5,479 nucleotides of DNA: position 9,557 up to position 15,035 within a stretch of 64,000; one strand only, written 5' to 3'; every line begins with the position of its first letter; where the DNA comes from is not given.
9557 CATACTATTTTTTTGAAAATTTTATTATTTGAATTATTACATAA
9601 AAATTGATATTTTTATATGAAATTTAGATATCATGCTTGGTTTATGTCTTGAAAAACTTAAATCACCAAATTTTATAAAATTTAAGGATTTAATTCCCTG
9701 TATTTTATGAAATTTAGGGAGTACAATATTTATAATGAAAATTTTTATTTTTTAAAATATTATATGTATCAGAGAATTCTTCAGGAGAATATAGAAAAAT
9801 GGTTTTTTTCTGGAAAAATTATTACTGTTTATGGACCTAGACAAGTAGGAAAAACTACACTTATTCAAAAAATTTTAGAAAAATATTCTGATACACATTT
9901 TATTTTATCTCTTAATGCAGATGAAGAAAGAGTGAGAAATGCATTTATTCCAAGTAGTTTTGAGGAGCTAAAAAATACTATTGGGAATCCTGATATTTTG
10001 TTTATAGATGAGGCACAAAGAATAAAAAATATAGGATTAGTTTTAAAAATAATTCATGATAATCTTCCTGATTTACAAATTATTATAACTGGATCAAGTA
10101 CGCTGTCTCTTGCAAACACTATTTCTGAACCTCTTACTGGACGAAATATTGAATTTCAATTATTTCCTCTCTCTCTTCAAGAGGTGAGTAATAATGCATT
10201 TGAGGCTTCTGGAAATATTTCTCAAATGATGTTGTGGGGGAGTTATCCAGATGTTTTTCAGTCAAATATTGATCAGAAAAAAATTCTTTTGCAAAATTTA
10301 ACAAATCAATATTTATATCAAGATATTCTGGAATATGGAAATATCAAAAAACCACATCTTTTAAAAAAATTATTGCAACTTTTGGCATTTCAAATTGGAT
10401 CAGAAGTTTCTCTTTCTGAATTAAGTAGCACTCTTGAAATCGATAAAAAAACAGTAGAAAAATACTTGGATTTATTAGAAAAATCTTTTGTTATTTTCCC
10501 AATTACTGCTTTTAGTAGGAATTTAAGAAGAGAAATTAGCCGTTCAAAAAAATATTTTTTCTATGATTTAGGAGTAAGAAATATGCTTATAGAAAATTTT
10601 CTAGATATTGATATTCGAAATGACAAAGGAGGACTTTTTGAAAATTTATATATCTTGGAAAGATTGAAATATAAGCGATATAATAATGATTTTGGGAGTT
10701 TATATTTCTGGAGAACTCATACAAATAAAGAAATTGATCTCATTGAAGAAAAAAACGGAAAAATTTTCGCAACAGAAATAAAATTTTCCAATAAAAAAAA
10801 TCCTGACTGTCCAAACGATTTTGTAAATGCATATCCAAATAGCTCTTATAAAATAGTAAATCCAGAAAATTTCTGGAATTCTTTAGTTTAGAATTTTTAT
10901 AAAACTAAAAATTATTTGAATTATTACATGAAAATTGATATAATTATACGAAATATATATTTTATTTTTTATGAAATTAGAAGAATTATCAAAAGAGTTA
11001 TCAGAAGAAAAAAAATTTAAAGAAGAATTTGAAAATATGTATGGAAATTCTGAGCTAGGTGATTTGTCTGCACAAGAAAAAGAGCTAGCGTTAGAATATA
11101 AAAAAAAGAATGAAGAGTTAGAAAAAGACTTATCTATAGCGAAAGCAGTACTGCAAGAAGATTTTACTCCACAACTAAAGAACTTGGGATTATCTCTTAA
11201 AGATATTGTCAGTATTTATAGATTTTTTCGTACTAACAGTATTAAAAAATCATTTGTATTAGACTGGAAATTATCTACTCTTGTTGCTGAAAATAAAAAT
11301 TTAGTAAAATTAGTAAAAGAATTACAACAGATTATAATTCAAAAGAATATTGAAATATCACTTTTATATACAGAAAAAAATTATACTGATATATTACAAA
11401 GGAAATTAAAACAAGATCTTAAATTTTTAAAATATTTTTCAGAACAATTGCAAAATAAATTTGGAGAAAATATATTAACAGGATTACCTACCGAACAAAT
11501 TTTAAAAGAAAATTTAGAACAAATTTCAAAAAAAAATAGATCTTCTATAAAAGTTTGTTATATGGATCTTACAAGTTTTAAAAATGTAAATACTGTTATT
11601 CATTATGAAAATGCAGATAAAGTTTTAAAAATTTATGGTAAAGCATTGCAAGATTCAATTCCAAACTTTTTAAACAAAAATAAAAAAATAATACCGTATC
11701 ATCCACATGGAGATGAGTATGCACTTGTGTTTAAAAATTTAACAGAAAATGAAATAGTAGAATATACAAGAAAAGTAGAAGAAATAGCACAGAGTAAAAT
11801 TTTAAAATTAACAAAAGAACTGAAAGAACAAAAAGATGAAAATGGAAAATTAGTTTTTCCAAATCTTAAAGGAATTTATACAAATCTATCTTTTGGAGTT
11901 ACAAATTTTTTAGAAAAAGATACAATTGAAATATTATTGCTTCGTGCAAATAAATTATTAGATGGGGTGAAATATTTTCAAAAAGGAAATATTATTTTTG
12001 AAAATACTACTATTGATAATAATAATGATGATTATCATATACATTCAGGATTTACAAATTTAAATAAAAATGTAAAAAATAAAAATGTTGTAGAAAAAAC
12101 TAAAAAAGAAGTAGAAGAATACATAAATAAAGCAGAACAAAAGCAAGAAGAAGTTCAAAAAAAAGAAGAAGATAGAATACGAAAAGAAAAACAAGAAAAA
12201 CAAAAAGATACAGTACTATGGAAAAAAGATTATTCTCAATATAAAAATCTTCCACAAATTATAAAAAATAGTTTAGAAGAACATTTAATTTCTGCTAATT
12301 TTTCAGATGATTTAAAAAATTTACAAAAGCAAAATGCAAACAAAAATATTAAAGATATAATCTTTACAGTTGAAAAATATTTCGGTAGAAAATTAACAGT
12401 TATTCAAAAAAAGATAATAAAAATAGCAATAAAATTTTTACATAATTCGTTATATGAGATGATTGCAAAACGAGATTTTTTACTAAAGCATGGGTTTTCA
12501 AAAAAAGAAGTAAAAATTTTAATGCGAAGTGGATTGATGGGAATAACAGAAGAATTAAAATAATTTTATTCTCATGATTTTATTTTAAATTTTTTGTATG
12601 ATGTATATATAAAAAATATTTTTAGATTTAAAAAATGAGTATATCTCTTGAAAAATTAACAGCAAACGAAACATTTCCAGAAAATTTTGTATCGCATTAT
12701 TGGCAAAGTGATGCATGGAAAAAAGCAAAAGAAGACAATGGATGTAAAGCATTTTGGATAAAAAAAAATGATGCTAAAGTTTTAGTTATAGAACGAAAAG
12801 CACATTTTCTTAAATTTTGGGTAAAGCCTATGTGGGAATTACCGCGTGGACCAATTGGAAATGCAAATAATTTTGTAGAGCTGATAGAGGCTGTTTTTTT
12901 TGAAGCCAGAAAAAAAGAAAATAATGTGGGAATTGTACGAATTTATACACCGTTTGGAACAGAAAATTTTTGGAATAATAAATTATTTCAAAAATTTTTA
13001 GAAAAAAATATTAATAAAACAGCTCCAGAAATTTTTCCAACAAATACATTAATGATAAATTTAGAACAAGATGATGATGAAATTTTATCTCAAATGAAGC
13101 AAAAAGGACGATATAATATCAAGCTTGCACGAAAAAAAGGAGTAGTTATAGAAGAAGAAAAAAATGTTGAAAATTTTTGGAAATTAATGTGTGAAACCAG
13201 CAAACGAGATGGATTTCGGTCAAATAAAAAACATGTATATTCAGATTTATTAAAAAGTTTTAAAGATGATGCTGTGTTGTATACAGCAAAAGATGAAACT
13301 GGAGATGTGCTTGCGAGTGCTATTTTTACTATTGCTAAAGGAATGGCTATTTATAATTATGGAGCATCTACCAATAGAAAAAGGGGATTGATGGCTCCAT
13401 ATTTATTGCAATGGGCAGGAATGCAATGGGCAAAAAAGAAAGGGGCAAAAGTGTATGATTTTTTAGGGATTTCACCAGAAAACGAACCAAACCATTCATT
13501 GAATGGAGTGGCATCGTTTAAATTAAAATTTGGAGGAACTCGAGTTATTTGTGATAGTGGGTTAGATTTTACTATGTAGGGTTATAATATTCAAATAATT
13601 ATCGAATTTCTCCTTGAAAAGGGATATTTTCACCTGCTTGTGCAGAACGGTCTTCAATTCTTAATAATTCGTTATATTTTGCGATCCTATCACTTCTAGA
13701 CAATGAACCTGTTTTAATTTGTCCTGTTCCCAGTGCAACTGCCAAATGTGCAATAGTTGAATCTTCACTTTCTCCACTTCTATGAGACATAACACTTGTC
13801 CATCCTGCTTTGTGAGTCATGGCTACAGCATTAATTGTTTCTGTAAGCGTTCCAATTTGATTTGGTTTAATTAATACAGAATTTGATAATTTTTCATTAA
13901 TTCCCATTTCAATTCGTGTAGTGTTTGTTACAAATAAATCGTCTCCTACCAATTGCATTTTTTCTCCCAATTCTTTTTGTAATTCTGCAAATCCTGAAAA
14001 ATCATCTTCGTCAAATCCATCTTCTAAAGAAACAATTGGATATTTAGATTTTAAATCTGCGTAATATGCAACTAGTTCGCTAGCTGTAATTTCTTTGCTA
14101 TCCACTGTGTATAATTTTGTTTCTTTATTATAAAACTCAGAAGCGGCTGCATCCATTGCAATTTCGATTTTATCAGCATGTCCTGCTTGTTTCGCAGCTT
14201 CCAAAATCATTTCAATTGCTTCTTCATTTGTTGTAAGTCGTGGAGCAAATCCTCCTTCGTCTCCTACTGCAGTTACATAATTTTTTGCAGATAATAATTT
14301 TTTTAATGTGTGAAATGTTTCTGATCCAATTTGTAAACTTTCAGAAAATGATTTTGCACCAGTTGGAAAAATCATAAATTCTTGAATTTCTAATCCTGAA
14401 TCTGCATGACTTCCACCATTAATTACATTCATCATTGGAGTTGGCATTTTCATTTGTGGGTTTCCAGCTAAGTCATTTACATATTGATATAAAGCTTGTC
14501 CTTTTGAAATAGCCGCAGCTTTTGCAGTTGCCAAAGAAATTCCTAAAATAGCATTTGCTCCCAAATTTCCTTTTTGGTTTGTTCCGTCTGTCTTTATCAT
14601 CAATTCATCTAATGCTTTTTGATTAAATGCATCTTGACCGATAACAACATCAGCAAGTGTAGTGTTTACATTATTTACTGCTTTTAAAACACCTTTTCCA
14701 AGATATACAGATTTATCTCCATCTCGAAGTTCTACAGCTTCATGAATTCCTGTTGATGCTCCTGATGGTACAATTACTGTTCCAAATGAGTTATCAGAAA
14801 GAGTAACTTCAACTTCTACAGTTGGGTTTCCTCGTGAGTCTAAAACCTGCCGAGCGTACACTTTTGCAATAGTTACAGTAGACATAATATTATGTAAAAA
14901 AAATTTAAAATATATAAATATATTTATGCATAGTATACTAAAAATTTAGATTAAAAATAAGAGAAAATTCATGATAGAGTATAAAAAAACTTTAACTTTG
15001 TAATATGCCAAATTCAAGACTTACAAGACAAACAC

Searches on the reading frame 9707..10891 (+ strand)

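Call 8: search_protein_families(library=pfam, proteins=[window:9707-10891:+], max_evalue=0.001)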
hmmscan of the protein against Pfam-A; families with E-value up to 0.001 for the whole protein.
window:9707-10891:+ (394 aa): 7 families
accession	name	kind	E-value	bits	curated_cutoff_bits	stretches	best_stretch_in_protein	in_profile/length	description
PF13635.12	DUF4143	-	5.9e-40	137.1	28.1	1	205-360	2-159/160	Domain of unknown function (DUF4143)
PF13173.12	AAA_14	-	8.6e-30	103.8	27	1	36-160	2-128/129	AAA domain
PF01637.24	ATPase_2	-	2.7e-06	27.8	33.2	1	29-80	11-68/225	ATPase domain predominantly from Archaea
PF13401.12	AAA_22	-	8.9e-06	26.5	27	0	36-68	5-38/130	AAA domain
PF00004.35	AAA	-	2.9e-05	24.9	21.2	1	40-107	2-70/131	ATPase family associated with various cellular activities (AAA)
PF13191.12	AAA_16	-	0.00062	20.7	32.6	0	37-74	25-63/167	AAA ATPase domain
PF14516.12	AAA_35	-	0.00085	18.7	27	0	18-62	16-57/331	AAA-like domain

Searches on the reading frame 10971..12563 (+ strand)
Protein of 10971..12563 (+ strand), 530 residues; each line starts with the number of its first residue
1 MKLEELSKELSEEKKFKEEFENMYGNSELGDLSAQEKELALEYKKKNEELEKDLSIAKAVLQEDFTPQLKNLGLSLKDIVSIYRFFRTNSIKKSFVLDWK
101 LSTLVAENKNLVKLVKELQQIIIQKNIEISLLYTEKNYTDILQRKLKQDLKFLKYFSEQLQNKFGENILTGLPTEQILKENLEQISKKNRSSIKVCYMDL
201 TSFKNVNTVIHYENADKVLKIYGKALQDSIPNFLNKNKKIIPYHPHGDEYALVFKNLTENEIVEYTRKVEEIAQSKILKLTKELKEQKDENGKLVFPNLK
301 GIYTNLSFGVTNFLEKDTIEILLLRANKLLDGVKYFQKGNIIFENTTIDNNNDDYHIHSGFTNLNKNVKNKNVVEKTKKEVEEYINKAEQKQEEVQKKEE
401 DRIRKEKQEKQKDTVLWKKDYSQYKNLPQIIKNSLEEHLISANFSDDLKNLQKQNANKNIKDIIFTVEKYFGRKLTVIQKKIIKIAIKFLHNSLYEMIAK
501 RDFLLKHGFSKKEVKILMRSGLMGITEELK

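Call 8: search_protein_families(library=pfam, proteins=[window:10971-12563:+], max_evalue=0.001)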
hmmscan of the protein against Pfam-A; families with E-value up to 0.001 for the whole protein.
window:10971-12563:+ (530 aa): 1 family
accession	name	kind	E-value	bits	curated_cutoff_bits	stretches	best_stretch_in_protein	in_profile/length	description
PF00990.26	GGDEF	-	1.1e-08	35.4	23.8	1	169-290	6-120/161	Diguanylate cyclase, GGDEF domain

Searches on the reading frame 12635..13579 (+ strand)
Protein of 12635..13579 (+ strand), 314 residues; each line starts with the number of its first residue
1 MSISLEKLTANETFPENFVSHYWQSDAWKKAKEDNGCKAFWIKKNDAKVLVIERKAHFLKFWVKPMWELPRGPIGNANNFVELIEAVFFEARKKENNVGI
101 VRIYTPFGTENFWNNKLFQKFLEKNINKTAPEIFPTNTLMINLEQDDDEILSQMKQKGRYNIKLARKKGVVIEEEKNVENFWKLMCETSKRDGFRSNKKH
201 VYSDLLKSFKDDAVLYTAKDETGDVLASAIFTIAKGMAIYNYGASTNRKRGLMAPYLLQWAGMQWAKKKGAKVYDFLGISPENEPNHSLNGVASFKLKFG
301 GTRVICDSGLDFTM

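Call 8: search_protein_families(library=pfam, proteins=[window:12635-13579:+], max_evalue=0.001)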
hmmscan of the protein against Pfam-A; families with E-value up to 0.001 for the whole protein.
window:12635-13579:+ (314 aa): 2 families
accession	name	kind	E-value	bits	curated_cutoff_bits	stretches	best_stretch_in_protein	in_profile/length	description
PF02388.22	FemAB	-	2.6e-31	109.3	24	2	220-302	302-381/406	FemAB family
PF13480.13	Acetyltransf_6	-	2.1e-08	34.9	22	1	157-278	6-136/143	Acetyltransferase (GNAT) domain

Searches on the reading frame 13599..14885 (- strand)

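Call 8: search_protein_families(library=pfam, proteins=[window:13599-14885:-], max_evalue=0.001)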
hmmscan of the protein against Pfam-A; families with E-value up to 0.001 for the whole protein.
window:13599-14885:- (428 aa): 3 families
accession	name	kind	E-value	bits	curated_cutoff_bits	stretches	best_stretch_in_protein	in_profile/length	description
PF00113.28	Enolase_C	-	8.3e-122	406.5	21.5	1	145-417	2-284/296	Enolase, C-terminal TIM barrel domain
PF03952.21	Enolase_N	-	1.1e-55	187.8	35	1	6-136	1-131/131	Enolase, N-terminal domain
PF13378.12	MR_MLE_C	-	0.00038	20.7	29.4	1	235-398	42-182/219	Enolase C-terminal domain-like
